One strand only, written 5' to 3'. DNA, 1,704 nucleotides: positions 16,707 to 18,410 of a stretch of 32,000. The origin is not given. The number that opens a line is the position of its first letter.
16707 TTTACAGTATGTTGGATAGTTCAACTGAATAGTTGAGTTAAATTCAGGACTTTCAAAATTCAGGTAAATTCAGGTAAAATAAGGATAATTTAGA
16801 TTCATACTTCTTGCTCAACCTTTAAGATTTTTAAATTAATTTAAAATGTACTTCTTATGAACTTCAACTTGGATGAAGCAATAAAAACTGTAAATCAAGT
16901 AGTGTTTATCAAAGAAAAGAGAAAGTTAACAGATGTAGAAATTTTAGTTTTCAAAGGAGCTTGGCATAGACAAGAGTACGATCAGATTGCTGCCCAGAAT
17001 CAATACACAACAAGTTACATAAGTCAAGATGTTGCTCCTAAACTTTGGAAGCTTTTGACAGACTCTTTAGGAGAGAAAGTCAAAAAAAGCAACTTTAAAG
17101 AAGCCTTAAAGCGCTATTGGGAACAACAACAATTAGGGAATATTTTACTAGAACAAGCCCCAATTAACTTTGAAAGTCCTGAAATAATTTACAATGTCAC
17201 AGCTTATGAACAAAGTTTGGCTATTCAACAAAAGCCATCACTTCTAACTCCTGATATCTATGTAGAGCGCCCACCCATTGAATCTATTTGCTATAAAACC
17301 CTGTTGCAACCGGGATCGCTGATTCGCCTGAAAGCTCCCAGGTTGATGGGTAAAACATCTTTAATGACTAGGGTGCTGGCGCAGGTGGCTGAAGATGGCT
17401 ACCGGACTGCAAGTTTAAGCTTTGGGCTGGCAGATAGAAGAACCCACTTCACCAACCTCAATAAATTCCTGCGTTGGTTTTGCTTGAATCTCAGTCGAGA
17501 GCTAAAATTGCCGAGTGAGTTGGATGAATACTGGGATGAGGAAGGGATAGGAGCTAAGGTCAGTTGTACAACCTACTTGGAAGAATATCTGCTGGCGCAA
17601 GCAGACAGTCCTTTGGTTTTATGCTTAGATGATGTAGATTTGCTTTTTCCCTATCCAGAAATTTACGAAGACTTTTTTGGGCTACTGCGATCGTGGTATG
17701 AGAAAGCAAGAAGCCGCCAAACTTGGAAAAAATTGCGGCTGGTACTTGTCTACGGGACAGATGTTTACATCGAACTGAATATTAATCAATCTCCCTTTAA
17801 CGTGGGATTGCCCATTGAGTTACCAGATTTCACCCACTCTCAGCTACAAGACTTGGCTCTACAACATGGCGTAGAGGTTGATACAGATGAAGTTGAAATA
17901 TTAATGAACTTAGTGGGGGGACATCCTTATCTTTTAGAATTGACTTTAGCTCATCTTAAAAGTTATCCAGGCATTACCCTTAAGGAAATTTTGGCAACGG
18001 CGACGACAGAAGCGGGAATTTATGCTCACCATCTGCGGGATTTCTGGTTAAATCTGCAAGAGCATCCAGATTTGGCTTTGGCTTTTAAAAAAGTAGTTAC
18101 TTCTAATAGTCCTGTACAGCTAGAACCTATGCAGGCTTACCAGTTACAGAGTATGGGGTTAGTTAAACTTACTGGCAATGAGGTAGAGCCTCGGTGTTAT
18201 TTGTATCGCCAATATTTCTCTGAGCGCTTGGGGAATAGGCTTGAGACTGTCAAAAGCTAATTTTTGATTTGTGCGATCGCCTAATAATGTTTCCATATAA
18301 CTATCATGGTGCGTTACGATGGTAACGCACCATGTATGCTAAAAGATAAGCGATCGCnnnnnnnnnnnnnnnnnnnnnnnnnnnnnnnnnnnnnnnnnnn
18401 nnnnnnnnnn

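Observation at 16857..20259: Convergent pair: HTH-like AAA-type NTPase and a glycine-zipper/tandem-repeat protein, a candidate NTPase-effector conflict module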

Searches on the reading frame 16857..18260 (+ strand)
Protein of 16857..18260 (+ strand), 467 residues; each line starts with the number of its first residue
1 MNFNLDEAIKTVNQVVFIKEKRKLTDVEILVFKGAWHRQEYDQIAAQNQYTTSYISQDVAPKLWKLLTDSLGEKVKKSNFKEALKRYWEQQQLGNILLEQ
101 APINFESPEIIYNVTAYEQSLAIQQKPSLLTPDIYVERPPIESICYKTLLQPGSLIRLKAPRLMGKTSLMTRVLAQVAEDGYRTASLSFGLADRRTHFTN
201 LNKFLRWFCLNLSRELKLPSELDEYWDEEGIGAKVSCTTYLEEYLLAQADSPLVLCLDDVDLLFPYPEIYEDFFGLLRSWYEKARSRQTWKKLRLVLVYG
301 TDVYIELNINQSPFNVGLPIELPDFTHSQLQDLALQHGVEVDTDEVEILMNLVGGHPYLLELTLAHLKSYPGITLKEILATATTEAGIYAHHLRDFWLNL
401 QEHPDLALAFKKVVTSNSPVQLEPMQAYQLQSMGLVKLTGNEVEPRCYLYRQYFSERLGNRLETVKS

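Call 4: search_protein_families(library=pfam, proteins=[window:16857-18260:+], max_evalue=0.01)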
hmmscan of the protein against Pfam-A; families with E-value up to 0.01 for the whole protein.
window:16857-18260:+ (467 aa): 3 families
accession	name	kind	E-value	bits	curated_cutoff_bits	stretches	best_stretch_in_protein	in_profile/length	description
PF14516.12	AAA_35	-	1.8e-142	474.5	27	1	129-456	7-331/331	AAA-like domain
PF13401.12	AAA_22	-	0.00057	20.6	27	1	164-297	16-120/130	AAA domain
PF13191.12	AAA_16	-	0.0039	18.2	32.6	1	164-263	35-144/167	AAA ATPase domain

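Call 6: search_protein_families(library=ncbifam, proteins=[window:16857-18260:+], max_evalue=0.01)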
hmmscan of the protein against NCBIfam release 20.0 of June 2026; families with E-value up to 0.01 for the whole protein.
window:16857-18260:+ (467 aa): 0 families

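Call 27: search_protein_families(library=padloc, proteins=[window:16857-18260:+], max_evalue=0.01)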
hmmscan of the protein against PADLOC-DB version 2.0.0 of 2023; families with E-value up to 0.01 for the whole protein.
window:16857-18260:+ (467 aa): 1 family
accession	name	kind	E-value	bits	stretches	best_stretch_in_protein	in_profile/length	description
PDLC05048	PDC-S58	-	0.0099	12.8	0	258-306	249-297/461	-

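Call 75: search_solved_structures(query=window:16857-18260:+, max_evalue=1)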
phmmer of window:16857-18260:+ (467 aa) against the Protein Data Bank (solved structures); distinct sequences matched with E-value up to 1: 2.
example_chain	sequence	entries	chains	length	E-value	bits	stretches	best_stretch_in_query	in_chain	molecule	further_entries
7sp2_A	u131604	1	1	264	0.81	11.2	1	32-81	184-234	Plasmin Sensitive Protein Pls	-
7sjk_A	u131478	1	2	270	0.84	11.1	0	32-81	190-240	Pls Plasmin sensitive surface protein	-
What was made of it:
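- On STAND NTPases: No solved relative was found by sequence (call 75).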

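Call 89: find_homologous_proteins(query=window:16857-18260:+, max_evalue=1e-20)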
Query window:16857-18260:+ (467 aa): 4755 proteins with E <= 1e-20 among 8000 candidates; the best 120 are listed.
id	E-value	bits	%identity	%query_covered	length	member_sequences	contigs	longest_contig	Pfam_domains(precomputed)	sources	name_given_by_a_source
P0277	0.0e+0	1059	100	100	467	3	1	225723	PF26355.1,PF14516.13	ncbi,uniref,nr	ncbi:AAA-like domain-containing protein [Anabaena azotica]|uniref:AAA-like domain-containing protein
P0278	4.2e-254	861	83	99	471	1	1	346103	PF26355.1,PF14516.13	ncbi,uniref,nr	ncbi:AAA-like domain-containing protein [Nostoc sp. CENA67]|uniref:AAA-like domain-containing protei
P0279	2.3e-249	845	81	98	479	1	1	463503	PF26355.1,PF13401.13,PF14516.13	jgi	jgi:hypothetical protein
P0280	6.0e-229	778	76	99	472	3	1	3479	PF26355.1,PF14516.13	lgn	-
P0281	5.8e-224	762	76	99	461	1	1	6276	PF26355.1,PF14516.13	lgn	-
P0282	7.4e-222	755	75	99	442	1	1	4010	PF26355.1,PF14516.13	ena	-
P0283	1.3e-214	731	70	99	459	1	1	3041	PF26355.1,PF13401.13,PF14516.13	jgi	jgi:AAA-like domain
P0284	3.4e-214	729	70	99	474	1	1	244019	PF26355.1,PF13401.13,PF14516.13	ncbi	ncbi:hypothetical protein NUACC21_60900 [Scytonema sp. NUACC21]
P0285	6.3e-214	729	69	100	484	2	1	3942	PF26355.1,PF14516.13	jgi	jgi:AAA-like domain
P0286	1.2e-213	728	71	98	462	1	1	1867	PF26355.1,PF13401.13,PF14516.13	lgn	-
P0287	1.3e-212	724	72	96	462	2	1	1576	PF26355.1,PF14516.13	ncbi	-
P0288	2.8e-212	723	70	98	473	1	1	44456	PF26355.1,PF13401.13,PF14516.13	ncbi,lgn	-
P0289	5.8e-210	715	70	98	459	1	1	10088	PF26355.1,PF13401.13,PF14516.13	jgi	jgi:hypothetical protein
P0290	7.8e-209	712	68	98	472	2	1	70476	PF26355.1,PF14516.13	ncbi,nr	ncbi:MAG: AAA-like domain-containing protein [Fischerella sp. CENA71]|nr:AAA-like domain-containing 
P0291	3.4e-208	710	68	99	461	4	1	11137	PF26355.1,PF14516.13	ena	-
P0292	4.2e-208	709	68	98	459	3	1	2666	PF26355.1,PF14516.13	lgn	-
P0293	1.1e-207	708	68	100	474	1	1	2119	PF26355.1,PF14516.13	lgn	-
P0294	1.3e-206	704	68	98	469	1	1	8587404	PF26355.1,PF14516.13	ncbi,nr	ncbi:AAA-like domain-containing protein [Nostoc sp. UHCC 0702]|nr:AAA-like domain-containing protein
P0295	7.6e-206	702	69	99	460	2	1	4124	PF26355.1,PF14516.13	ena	-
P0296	2.1e-205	700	69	98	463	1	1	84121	PF26355.1,PF14516.13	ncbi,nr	ncbi:MAG: AAA-like domain-containing protein [Nostoc sp. TH1S01]|nr:AAA-like domain-containing prote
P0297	8.2e-205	699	68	99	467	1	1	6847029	PF26355.1,PF14516.13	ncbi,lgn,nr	ncbi:hypothetical protein NIES4074_55940 [Cylindrospermum sp. NIES-4074]|nr:hypothetical protein NIE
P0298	9.6e-205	698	68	99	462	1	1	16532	PF26355.1,PF14516.13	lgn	-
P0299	1.1e-204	698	68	98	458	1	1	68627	PF26355.1,PF14516.13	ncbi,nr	ncbi:MAG: hypothetical protein EA343_13595 [Nodularia sp. (in: Bacteria)]|nr:MAG: hypothetical prote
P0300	1.2e-204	698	67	98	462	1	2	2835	PF26355.1,PF14516.13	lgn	-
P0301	1.4e-204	698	67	98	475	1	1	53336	PF26355.1,PF14516.13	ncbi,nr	ncbi:hypothetical protein AMR41_23650 [Hapalosiphon sp. MRB220]|nr:hypothetical protein AMR41_23650 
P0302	2.6e-204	697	67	100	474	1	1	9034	PF26355.1,PF14516.13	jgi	jgi:hypothetical protein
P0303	4.8e-204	696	67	98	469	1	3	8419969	PF26355.1,PF14516.13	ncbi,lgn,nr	ncbi:hypothetical protein NIES4103_33140 [Nostoc sp. NIES-4103]|nr:hypothetical protein NIES4103_331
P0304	6.0e-204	696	68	99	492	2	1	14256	PF26355.1,PF13401.13,PF14516.13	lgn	-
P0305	6.6e-204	696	67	98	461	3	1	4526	PF26355.1,PF14516.13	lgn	-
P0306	6.7e-204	696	67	99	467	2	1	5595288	PF26355.1,PF14516.13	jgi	jgi:hypothetical protein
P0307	7.5e-204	695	67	100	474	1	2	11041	PF26355.1,PF14516.13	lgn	-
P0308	1.2e-203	695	67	98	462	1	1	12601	PF26355.1,PF14516.13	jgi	jgi:AAA-like domain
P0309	2.0e-203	694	68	99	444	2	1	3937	PF26355.1,PF14516.13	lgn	-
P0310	2.2e-203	694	66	100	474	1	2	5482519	PF26355.1,PF14516.13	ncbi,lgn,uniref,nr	ncbi:AAA-like domain-containing protein [Nodularia sp. NIES-3585]|uniref:AAA-like domain-containing 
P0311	2.2e-203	694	67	98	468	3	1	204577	PF26355.1,PF14516.13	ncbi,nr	ncbi:AAA-like domain-containing protein [Anabaena minutissima FACHB-250]|nr:AAA-like domain-containi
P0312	2.3e-203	694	66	98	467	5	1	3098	PF26355.1,PF14516.13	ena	-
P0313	2.6e-203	694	67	99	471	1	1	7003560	PF26355.1,PF14516.13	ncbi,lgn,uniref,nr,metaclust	ncbi:hypothetical protein Cylst_1155 [Cylindrospermum stagnale PCC 7417]|uniref:vWA-MoxR associated 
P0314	5.6e-203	692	68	98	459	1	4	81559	PF26355.1,PF14516.13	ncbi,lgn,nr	ncbi:AAA-like domain-containing protein [Calothrix membranacea FACHB-236]|nr:AAA-like domain-contain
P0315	7.3e-203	692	66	99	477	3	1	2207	PF26355.1,PF14516.13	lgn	-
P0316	9.1e-203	692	66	99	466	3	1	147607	PF26355.1,PF14516.13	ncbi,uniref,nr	ncbi:AAA-like domain-containing protein [Nostoc sp. CMAA1605]|uniref:AAA-like domain-containing prot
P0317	1.6e-202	691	67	98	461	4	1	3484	PF26355.1,PF14516.13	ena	-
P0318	1.6e-202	691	67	98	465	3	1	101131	PF26355.1,PF14516.13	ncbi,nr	ncbi:AAA-like domain-containing protein [Nostoc sp. FACHB-973]|nr:AAA-like domain-containing protein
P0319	1.6e-202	691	67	98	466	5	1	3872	PF26355.1,PF14516.13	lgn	-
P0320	3.0e-202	690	66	99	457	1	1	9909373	PF26355.1,PF14516.13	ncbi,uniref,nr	ncbi:hypothetical protein NIES2100_31400 [Calothrix sp. NIES-2100]|uniref:AAA-like domain-containing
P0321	4.4e-202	689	67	98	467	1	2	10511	PF26355.1,PF14516.13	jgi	jgi:hypothetical protein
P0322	6.2e-202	689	67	98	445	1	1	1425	PF26355.1,PF14516.13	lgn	-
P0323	9.0e-202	688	65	98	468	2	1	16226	PF26355.1,PF14516.13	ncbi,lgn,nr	ncbi:MAG TPA: AAA-like domain-containing protein [Nostocaceae cyanobacterium]|nr:AAA-like domain-con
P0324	9.1e-202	688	67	98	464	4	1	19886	PF26355.1,PF14516.13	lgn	-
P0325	9.1e-202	688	66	100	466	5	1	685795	PF26355.1,PF14516.13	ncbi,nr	ncbi:AAA-like domain-containing protein [Nostoc sp. CHAB 5824]|nr:AAA-like domain-containing protein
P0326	1.2e-201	688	66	98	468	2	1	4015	PF26355.1,PF14516.13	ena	-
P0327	1.8e-201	688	65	98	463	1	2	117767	PF26355.1,PF14516.13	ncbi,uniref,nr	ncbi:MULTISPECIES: AAA-like domain-containing protein [Calothrix]|uniref:AAA-like domain-containing 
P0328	2.1e-201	687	66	99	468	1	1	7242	PF26355.1,PF14516.13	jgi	jgi:AAA-like domain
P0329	2.4e-201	687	67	99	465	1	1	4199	PF26355.1,PF14516.13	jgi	-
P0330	4.3e-201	686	65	99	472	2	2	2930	PF26355.1,PF14516.13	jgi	jgi:hypothetical protein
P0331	4.3e-201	686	66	97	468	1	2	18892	PF26355.1,PF14516.13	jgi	jgi:AAA-like domain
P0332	5.8e-201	686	67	98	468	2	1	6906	PF26355.1,PF14516.13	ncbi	-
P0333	1.1e-200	685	67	97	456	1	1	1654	PF26355.1,PF14516.13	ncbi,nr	ncbi:MAG TPA: AAA-like domain-containing protein [Nostocaceae cyanobacterium]|nr:AAA-like domain-con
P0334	1.2e-200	685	67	98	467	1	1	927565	PF26355.1,PF14516.13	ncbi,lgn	ncbi:MAG: AAA-like domain-containing protein [Nostochopsis sp.]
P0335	1.7e-200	684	67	97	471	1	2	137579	PF26355.1,PF14516.13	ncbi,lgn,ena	-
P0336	2.1e-200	684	64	99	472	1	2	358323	PF26355.1,PF14516.13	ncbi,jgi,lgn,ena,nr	ncbi:MAG TPA: AAA-like domain-containing protein [Trichormus sp. M33_DOE_039]|nr:AAA-like domain-con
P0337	3.9e-200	683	67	99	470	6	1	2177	PF26355.1,PF14516.13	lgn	-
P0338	6.9e-200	682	66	99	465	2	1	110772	PF26355.1,PF14516.13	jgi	jgi:hypothetical protein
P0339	1.0e-199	682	67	98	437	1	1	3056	PF26355.1,PF14516.13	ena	-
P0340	1.6e-199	681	67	98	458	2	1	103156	PF26355.1,PF14516.13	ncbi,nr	ncbi:AAA-like domain-containing protein [Calothrix sp. FACHB-156]|nr:AAA-like domain-containing prot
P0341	1.8e-199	681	67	98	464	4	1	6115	PF26355.1,PF14516.13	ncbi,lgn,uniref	ncbi:AAA-like domain-containing protein [Nostoc sp.]|uniref:AAA-like domain-containing protein n=1 T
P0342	1.9e-199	681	65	99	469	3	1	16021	PF26355.1,PF14516.13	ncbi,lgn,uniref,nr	ncbi:AAA-like domain-containing protein [Nostoc sp. 106C]|uniref:AAA-like domain-containing protein 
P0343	3.3e-199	680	66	97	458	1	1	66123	PF26355.1,PF14516.13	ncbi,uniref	ncbi:MAG: AAA-like domain-containing protein [Nostoc sp.]|uniref:AAA-like domain-containing protein 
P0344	3.4e-199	680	65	98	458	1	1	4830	PF26355.1,PF14516.13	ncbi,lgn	ncbi:MAG: AAA-like domain-containing protein [Cyanobacteria bacterium P01_E01_bin.35]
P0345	3.5e-199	680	66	99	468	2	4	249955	PF26355.1,PF14516.13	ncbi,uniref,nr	ncbi:AAA-like domain-containing protein [Nostoc sp. FACHB-87]|uniref:AAA-like domain-containing prot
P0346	3.9e-199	680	66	98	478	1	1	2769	PF26355.1,PF13401.13,PF14516.13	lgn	-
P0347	4.7e-199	680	65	99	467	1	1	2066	PF26355.1,PF14516.13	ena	-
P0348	5.3e-199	679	66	99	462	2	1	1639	PF26355.1,PF14516.13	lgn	-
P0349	5.4e-199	679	66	99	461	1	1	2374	PF26355.1,PF14516.13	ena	-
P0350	6.6e-199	679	66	98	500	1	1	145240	PF26355.1,PF14516.13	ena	-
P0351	8.4e-199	679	65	98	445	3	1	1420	PF26355.1,PF14516.13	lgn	-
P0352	9.0e-199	679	65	99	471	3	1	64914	PF26355.1,PF14516.13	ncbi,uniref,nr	ncbi:AAA-like domain-containing protein [Anabaena cylindrica UHCC 0172]|uniref:AAA-like domain-conta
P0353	9.2e-199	679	66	98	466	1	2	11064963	PF26355.1,PF13401.13,PF14516.13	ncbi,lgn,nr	ncbi:hypothetical protein NIES4071_76640 [Calothrix sp. NIES-4071]|nr:hypothetical protein NIES4071_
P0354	1.4e-198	678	66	98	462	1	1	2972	PF26355.1,PF14516.13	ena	-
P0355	1.8e-198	678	67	98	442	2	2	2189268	PF26355.1,PF14516.13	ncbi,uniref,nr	ncbi:hypothetical protein DSM106972_001820 [Dulcicalothrix desertica PCC 7102]|uniref:vWA-MoxR assoc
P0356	2.0e-198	677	65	98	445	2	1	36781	PF26355.1,PF14516.13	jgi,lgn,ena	jgi:hypothetical protein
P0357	2.0e-198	677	66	98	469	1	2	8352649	PF26355.1,PF14516.13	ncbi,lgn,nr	ncbi:hypothetical protein NIES2107_10880 [Nostoc carneum NIES-2107]|nr:hypothetical protein NIES2107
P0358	2.8e-198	677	64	98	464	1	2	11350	PF26355.1,PF14516.13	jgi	jgi:hypothetical protein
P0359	3.3e-198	677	66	98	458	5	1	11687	PF26355.1,PF14516.13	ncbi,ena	-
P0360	6.7e-198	676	64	98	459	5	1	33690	PF26355.1,PF14516.13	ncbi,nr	ncbi:MAG: AAA-like domain-containing protein [Pleurocapsa sp. MO_226.B13]|nr:AAA-like domain-contain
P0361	8.7e-198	675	66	98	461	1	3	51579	PF26355.1,PF14516.13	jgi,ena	-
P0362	9.2e-198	675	66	97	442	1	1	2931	PF26355.1,PF14516.13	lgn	-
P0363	1.2e-197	675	64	99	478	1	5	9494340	PF26355.1,PF14516.13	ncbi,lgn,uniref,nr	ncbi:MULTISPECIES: AAA-like domain-containing protein [Nostocales]|uniref:vWA-MoxR associated protei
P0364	2.8e-197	674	65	97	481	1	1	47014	PF26355.1,PF14516.13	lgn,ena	-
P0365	3.9e-197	673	65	97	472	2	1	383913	PF26355.1,PF14516.13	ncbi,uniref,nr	ncbi:MAG: AAA-like domain-containing protein [Mojavia pulchra JT2-VF2]|uniref:AAA-like domain-contai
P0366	4.2e-197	673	64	99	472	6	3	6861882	PF26355.1,PF14516.13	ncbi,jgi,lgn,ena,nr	ncbi:MAG: AAA-like domain-containing protein [Gloeotrichia echinulata CP02]|nr:AAA-like domain-conta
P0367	4.6e-197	673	64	98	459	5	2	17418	PF26355.1,PF14516.13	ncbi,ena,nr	ncbi:MAG: AAA-like domain-containing protein [Calothrix sp. MO_167.B12]|nr:AAA-like domain-containin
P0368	5.1e-197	673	67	99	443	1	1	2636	PF26355.1,PF14516.13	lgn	-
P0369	5.3e-197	673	66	97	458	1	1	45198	PF26355.1,PF14516.13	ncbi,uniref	ncbi:AAA-like domain-containing protein [Nostoc sp.]|uniref:AAA-like domain-containing protein n=1 T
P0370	6.9e-197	672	64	98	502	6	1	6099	PF26355.1,PF14516.13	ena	-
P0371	9.2e-197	672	65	99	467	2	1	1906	PF26355.1,PF14516.13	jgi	jgi:AAA-like domain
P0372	1.1e-196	672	66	98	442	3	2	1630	PF26355.1,PF14516.13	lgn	-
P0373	1.3e-196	672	64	99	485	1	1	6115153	PF26355.1,PF14516.13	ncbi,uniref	ncbi:AAA-like domain-containing protein [Anabaena azotica]|uniref:AAA-like domain-containing protein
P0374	1.3e-196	671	65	98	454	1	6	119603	PF26355.1,PF14516.13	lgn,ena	-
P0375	1.6e-196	671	66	99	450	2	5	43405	PF26355.1,PF14516.13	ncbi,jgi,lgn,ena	jgi:hypothetical protein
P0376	3.6e-196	670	66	99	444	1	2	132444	PF26355.1,PF14516.13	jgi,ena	jgi:hypothetical protein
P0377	4.5e-196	670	66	98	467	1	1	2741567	PF26355.1,PF14516.13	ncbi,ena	-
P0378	4.9e-196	670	65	98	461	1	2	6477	PF26355.1,PF14516.13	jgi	jgi:hypothetical protein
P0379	6.5e-196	669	66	98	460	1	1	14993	PF26355.1,PF14516.13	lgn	-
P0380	6.7e-196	669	65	98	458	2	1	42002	PF26355.1,PF14516.13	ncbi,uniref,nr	ncbi:AAA-like domain-containing protein [Rivularia sp. UHCC 0363]|uniref:AAA-like domain-containing 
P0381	7.3e-196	669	66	97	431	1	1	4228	PF26355.1,PF14516.13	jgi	-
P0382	8.6e-196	669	64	99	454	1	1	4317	PF26355.1,PF14516.13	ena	-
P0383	9.0e-196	669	66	99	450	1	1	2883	PF26355.1,PF14516.13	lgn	-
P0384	9.2e-196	669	63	99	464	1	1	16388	PF26355.1,PF14516.13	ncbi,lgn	ncbi:MAG: AAA-like domain-containing protein [Trichormus sp.]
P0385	1.1e-195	668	64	99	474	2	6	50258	PF26355.1,PF14516.13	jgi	jgi:hypothetical protein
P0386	1.1e-195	668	64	98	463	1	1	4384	PF26355.1,PF14516.13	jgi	jgi:hypothetical protein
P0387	1.7e-195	668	63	99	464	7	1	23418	PF26355.1,PF13401.13,PF14516.13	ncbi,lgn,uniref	ncbi:MAG: AAA-like domain-containing protein [Coleofasciculus chthonoplastes F3-SA18-01]|uniref:AAA-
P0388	1.8e-195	668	64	98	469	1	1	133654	PF26355.1,PF14516.13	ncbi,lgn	-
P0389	2.0e-195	668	65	98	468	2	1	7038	PF26355.1,PF14516.13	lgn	-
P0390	3.0e-195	667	64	98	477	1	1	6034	PF26355.1,PF14516.13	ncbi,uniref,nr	ncbi:hypothetical protein F7734_60050 [Scytonema sp. UIC 10036]|uniref:AAA-like domain-containing pr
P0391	3.3e-195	667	64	98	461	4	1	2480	PF26355.1,PF14516.13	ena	-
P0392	3.9e-195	667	64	99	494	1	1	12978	PF26355.1,PF14516.13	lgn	-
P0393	4.2e-195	666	66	97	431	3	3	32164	PF26355.1,PF14516.13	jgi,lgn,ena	-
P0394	5.2e-195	666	63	98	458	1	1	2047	PF26355.1,PF14516.13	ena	-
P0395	5.6e-195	666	63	98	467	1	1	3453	PF26355.1,PF14516.13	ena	-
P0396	5.6e-195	666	64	98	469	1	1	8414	PF26355.1,PF14516.13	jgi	jgi:AAA-like domain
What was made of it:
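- Checked: A 100%-identical database protein (P0277, Anabaena azotica) carries a precomputed PF26355 HTH_VMAP-M9 hit together with PF14516 (call 89).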

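Call 90: find_encoding_contigs(protein=P0278, flank=10000, max_places=3)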
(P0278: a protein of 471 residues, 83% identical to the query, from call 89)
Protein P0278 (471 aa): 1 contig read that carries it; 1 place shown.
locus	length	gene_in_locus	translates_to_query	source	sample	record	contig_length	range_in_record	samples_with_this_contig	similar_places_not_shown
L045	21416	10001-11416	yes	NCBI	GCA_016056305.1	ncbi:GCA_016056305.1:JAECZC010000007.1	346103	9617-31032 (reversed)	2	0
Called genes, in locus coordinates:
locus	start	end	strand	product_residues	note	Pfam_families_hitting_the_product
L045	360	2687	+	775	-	PF14516:AAA_35, PF05226:CHASE2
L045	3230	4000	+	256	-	PF06051:DUF928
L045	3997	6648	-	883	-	PF00515:TPR_1 (faint), PF07719:TPR_2 (faint), PF13424:TPR_12 (faint), PF13181:TPR_8 (faint), PF12770:CHAT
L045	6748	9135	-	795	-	PF05860:TPS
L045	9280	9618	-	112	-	-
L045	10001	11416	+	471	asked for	PF26355:HTH_VMAP-M9, PF14516:AAA_35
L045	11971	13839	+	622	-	PF13783:DUF4177 (faint), PF17660:BTRD1, PF24294:Chromo_PTM (faint), PF17660:BTRD1, PF00144:Beta-lactamase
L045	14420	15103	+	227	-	-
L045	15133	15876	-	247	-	PF13489:Methyltransf_23, PF08003:Methyltransf_9 (weak), PF13649:Methyltransf_25, PF13847:Methyltransf_31, PF08241:Methyltransf_11, PF08242:Methyltransf_12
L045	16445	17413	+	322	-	PF13439:Glyco_transf_4 (weak), PF00534:Glycos_transf_1 (weak), PF13692:Glyco_trans_1_4 (weak)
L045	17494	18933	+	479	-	PF01596:Methyltransf_3 (faint), PF13578:Methyltransf_24, PF05711:TylF, PF13578:Methyltransf_24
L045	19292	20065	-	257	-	PF08242:Methyltransf_12 (faint)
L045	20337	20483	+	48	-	-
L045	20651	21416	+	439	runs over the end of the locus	PF01547:SBP_bac_1, PF13416:SBP_bac_8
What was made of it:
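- The L045 neighbour is of that type (call 90).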
